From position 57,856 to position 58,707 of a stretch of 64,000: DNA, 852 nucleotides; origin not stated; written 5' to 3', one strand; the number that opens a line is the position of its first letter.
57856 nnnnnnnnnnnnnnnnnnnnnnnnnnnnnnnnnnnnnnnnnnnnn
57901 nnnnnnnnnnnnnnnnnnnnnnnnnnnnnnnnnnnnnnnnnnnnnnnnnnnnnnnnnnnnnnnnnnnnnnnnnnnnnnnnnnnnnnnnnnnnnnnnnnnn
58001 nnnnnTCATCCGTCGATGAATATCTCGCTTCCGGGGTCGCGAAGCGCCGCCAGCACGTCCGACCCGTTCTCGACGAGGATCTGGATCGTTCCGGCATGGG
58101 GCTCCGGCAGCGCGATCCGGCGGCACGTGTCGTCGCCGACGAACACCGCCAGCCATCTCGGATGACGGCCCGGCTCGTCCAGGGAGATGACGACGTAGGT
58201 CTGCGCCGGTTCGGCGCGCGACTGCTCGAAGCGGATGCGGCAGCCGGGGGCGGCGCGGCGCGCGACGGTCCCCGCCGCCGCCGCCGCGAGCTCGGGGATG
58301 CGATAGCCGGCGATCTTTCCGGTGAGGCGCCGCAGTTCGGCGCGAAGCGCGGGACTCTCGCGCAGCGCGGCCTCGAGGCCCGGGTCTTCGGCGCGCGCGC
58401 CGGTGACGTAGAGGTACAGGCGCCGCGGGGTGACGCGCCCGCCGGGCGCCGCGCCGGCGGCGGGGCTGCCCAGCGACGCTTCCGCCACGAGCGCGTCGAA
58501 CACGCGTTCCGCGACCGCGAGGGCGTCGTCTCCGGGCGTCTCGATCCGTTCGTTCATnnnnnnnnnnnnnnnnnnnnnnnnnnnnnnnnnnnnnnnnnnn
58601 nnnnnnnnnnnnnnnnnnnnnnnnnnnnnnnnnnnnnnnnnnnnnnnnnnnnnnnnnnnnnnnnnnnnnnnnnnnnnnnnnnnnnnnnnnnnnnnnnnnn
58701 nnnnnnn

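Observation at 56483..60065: Uncharacterized, translationally coupled three-gene operon ending in a transmembrane FGE/SUMF1-domain protein, bracketed by REP arrays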

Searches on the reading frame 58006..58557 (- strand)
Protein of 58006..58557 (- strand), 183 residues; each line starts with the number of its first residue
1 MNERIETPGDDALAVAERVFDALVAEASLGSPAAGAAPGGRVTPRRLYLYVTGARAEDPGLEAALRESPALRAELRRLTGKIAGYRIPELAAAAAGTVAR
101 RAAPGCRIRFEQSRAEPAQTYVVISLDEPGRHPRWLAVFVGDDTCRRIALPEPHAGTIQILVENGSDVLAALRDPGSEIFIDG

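Call 4: search_protein_families(library=pfam, proteins=[window:58006-58557:-], max_evalue=1)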
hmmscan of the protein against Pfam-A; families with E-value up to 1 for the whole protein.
window:58006-58557:- (183 aa): 1 family
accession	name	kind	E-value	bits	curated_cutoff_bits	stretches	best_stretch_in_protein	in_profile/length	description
PF24339.2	OB_DEPS-1_3rd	-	0.29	11.4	27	1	100-126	35-61/63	P-granule-associated protein DEPS-1, third OB-fold domain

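Call 5: search_protein_families(library=padloc, proteins=[window:58006-58557:-], max_evalue=1)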
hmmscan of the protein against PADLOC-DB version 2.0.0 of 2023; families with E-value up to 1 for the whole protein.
window:58006-58557:- (183 aa): 2 families
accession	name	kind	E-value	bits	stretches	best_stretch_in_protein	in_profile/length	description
PDLC01654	Cas12b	-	0.068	10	1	124-164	268-304/664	CAS-V-B; effector__SPE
PDLC01656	Cas12b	-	0.068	10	1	124-164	268-304/664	Cas12b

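Call 6: search_protein_families(library=ncbifam, proteins=[window:58006-58557:-], max_evalue=1)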
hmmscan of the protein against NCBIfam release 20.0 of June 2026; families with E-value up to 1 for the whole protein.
window:58006-58557:- (183 aa): 0 families

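Call 56: search_solved_structures(query=A8, max_evalue=10, show_alignments=2)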
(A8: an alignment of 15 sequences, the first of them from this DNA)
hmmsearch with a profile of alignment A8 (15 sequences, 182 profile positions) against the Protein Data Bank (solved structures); distinct sequences matched with E-value up to 10: 1.
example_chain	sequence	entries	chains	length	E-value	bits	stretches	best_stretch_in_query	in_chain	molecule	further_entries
3nnr_A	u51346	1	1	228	1.1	12.2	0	58-82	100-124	Transcriptional regulator, TetR family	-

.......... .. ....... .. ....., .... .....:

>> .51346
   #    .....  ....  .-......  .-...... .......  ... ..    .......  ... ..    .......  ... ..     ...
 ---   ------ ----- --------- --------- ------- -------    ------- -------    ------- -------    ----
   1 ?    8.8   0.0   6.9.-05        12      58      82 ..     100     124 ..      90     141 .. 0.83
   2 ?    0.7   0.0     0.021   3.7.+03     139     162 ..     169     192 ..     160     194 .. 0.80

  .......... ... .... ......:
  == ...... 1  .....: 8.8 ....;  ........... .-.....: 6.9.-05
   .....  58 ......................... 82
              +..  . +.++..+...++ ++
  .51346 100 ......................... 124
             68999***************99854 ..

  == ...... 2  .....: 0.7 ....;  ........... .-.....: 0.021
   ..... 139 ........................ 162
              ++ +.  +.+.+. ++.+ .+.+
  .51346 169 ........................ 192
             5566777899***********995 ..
